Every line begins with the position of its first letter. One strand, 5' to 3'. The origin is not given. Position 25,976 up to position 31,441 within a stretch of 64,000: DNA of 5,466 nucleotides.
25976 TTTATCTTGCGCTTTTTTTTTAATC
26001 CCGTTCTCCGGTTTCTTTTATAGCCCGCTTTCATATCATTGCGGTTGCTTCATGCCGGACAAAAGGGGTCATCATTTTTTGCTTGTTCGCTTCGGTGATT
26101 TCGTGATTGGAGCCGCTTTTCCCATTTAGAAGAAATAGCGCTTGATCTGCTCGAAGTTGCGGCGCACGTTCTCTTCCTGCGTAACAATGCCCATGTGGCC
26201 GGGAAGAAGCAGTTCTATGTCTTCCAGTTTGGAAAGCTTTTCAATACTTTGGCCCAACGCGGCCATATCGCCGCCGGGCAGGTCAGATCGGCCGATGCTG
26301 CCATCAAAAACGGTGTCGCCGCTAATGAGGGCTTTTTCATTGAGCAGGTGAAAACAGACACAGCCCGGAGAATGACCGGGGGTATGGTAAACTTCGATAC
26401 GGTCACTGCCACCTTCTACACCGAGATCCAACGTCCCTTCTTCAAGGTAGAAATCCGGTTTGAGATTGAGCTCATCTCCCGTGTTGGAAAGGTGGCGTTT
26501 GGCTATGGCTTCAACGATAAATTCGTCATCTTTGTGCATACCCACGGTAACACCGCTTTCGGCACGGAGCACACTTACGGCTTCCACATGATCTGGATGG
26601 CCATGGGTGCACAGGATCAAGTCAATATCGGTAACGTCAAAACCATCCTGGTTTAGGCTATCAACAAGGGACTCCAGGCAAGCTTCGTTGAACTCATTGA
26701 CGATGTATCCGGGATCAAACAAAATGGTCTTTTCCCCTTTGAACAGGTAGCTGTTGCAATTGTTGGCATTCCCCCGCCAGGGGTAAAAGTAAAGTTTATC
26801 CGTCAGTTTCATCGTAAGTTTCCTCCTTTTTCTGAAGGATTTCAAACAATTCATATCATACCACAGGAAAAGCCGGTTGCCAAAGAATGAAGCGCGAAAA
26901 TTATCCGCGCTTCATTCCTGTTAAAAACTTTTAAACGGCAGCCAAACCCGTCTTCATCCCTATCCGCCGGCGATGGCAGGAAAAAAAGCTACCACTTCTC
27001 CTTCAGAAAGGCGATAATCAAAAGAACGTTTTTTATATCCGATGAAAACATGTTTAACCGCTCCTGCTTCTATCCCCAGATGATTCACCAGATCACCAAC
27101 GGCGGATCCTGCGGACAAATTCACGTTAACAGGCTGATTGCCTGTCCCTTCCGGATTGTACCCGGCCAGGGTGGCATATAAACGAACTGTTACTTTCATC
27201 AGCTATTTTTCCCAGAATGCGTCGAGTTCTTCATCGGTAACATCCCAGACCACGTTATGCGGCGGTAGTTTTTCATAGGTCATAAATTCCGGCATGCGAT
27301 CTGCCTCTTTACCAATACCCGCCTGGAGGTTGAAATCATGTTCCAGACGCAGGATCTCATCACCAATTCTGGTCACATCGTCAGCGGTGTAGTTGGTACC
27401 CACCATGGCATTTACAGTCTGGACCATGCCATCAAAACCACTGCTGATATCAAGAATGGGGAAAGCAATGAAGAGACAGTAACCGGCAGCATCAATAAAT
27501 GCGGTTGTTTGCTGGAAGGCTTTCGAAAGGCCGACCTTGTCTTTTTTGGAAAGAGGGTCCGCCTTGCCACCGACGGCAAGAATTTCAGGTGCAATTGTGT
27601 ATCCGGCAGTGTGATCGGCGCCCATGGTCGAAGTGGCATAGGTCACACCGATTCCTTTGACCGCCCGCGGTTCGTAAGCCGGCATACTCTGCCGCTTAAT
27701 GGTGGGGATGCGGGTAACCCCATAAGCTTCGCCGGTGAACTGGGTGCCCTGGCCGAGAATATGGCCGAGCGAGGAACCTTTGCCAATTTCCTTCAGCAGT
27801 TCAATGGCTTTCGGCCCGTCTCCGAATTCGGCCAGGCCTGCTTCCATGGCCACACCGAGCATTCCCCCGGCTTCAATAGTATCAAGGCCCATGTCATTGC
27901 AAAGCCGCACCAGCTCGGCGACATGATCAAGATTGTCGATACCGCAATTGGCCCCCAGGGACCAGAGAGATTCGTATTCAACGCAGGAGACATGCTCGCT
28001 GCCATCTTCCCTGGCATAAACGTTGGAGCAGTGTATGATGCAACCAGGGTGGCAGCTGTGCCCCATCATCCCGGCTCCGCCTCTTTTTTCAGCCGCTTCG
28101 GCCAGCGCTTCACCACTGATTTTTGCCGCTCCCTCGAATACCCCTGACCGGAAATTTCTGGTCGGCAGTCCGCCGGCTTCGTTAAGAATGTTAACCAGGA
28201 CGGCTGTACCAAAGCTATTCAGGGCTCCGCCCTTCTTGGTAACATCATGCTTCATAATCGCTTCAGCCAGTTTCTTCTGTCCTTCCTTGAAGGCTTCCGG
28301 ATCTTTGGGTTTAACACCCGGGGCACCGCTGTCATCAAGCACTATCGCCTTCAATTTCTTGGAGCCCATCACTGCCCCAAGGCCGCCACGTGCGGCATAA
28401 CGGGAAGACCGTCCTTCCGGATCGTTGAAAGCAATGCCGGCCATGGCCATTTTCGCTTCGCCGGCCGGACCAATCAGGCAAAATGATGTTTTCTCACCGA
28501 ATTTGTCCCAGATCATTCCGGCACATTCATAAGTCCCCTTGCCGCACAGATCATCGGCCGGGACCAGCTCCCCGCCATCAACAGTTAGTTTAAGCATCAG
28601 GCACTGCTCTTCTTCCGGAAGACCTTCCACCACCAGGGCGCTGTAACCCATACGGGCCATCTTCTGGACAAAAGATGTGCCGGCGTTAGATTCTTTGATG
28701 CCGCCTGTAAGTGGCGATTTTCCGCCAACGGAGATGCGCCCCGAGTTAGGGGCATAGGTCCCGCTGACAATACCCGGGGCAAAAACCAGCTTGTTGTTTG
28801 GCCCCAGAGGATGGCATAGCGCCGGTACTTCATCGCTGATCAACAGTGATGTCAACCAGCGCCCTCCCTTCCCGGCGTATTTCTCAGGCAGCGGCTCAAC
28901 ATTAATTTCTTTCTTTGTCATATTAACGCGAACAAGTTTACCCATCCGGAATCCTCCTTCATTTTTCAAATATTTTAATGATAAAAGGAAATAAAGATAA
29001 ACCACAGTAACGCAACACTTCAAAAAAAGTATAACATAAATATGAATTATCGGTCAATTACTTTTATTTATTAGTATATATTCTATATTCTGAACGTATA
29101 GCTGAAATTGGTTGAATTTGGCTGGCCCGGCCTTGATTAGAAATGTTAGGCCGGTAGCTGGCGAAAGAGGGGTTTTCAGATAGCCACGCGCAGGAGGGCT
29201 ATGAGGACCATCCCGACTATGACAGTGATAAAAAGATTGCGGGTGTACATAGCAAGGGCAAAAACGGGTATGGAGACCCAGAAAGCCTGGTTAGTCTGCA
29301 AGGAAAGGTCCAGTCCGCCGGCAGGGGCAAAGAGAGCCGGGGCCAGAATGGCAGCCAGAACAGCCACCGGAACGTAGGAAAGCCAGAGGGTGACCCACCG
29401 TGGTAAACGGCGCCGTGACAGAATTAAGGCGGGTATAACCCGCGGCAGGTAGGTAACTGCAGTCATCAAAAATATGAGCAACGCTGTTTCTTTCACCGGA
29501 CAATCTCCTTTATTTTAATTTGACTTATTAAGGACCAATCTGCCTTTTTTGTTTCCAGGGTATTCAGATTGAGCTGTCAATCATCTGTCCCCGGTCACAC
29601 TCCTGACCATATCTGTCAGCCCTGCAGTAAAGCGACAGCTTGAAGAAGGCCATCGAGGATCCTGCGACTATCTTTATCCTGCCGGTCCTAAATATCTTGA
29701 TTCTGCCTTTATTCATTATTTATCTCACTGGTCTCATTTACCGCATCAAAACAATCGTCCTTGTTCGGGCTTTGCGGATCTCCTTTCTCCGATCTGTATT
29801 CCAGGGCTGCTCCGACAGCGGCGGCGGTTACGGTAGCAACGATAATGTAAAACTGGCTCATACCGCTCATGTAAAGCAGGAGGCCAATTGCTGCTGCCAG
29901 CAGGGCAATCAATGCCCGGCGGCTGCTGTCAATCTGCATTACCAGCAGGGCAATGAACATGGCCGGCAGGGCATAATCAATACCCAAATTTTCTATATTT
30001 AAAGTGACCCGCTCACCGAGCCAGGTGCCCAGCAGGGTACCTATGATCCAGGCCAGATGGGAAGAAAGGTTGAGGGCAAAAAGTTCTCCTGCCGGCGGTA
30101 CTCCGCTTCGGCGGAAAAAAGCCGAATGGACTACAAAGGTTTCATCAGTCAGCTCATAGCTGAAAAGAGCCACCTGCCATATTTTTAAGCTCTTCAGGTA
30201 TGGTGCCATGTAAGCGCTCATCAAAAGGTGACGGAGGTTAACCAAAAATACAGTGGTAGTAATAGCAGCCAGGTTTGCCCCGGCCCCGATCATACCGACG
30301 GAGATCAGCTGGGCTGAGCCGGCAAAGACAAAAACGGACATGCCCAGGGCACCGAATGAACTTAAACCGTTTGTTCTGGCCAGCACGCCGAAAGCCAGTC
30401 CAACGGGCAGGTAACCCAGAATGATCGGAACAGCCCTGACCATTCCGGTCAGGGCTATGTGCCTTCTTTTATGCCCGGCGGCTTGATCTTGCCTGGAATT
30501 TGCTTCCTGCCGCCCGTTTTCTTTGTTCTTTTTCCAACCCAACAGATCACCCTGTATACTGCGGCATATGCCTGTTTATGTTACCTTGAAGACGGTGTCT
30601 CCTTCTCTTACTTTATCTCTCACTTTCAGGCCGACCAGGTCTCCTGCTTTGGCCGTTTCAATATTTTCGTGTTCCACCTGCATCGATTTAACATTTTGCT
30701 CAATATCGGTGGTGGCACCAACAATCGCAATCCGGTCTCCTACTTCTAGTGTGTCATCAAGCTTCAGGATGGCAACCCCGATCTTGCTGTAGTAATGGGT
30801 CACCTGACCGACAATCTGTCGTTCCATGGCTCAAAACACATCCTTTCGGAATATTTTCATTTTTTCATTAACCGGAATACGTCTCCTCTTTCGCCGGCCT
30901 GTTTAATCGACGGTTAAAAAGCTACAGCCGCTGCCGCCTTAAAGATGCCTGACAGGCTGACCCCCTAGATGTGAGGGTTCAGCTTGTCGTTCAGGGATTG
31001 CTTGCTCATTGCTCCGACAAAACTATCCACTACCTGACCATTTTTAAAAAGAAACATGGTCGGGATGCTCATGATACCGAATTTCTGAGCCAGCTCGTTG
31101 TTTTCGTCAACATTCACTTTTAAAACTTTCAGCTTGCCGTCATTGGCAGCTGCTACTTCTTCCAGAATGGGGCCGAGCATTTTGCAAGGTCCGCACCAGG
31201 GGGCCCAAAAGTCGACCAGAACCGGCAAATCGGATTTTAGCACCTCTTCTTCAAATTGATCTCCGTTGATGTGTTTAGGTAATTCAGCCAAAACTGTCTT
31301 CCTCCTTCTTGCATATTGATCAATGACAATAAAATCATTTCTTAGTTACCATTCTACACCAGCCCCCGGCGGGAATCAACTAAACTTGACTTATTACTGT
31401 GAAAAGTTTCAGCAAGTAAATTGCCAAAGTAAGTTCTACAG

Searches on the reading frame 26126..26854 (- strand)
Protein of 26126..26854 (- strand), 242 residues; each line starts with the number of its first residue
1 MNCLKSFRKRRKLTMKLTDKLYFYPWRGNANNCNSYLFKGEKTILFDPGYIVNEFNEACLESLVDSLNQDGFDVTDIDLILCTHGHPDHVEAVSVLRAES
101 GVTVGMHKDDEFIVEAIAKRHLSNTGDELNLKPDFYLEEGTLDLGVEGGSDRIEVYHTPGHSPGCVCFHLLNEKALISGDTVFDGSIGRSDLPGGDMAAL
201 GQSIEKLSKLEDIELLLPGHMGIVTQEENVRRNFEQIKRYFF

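Call 7: search_protein_families(library=pfam, proteins=[window:26126-26854:-])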
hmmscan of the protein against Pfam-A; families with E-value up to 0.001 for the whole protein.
window:26126-26854:- (242 aa): 3 families
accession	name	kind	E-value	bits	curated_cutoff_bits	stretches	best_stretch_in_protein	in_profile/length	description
PF00753.33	Lactamase_B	-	3.5e-28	99.3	22.7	1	30-220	3-196/196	Metallo-beta-lactamase superfamily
PF19583.5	ODP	-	6e-06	26.7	27.2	1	32-181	2-136/194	ODP family beta lactamase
PF12706.13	Lactamase_B_2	-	2e-05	24.7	27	1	44-133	3-81/200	Beta-lactamase superfamily domain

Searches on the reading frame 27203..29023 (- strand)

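Call 7: search_protein_families(library=pfam, proteins=[window:27203-29023:-])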
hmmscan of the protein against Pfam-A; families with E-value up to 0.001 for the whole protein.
window:27203-29023:- (606 aa): 2 families
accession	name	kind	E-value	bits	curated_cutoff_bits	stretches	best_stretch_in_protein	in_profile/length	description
PF01314.23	AFOR_C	-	1.2e-83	281.8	27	1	250-604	4-364/385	Aldehyde ferredoxin oxidoreductase, domains 2 & 3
PF02730.20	AFOR_N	-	1.1e-61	208.6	29.8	1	28-231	1-198/199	Aldehyde ferredoxin oxidoreductase, N-terminal domain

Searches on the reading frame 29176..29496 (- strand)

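Call 63: search_protein_families(library=pfam, proteins=[window:29176-29496:-])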
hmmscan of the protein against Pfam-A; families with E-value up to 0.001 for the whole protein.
window:29176-29496:- (106 aa): 1 family
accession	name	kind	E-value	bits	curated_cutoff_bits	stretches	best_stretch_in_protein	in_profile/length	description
PF05437.17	AzlD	-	8.2e-26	90.5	23.7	1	5-103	2-99/99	Branched-chain amino acid transport protein (AzlD)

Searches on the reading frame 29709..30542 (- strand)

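Call 7: search_protein_families(library=pfam, proteins=[window:29709-30542:-])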
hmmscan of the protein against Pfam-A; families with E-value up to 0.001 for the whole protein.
window:29709-30542:- (277 aa): 1 family
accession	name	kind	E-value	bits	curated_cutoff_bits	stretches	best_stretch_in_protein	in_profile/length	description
PF03591.19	AzlC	-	5.4e-40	137.4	32.1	1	39-177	1-135/137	AzlC protein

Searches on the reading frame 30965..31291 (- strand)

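Call 63: search_protein_families(library=pfam, proteins=[window:30965-31291:-])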
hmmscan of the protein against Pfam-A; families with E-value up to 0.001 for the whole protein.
window:30965-31291:- (108 aa): 10 families
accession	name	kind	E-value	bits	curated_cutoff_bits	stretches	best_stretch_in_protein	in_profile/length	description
PF00085.26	Thioredoxin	-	2.7e-33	114.5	23.5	1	7-104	4-101/103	Thioredoxin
PF13098.12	Thioredoxin_2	-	2.6e-10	41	27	1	21-103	5-103/104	Thioredoxin-like domain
PF13905.12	Thioredoxin_8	-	2.1e-08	34.8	27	1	23-65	3-47/94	Thioredoxin-like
PF13192.12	Thioredoxin_3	-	6.7e-06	26.5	24.8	1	31-101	8-72/76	Thioredoxin domain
PF14595.12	Thioredoxin_9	-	9.5e-06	26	25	1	24-85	45-107/129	Thioredoxin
PF08534.16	Redoxin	-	6.1e-05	23.3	26.6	0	55-99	87-143/148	Redoxin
PF13728.12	TraF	-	8.4e-05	22.9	23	1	28-103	136-222/224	F plasmid transfer operon protein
PF05768.20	Glrx-like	-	0.00022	21.9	26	1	31-85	8-60/77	Glutaredoxin-like domain (DUF836)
PF00578.27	AhpC-TSA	-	0.00028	21.3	26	0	11-64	16-70/124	AhpC/TSA family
PF13899.12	Thioredoxin_7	-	0.00065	20.2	27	0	16-82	12-81/83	Thioredoxin-like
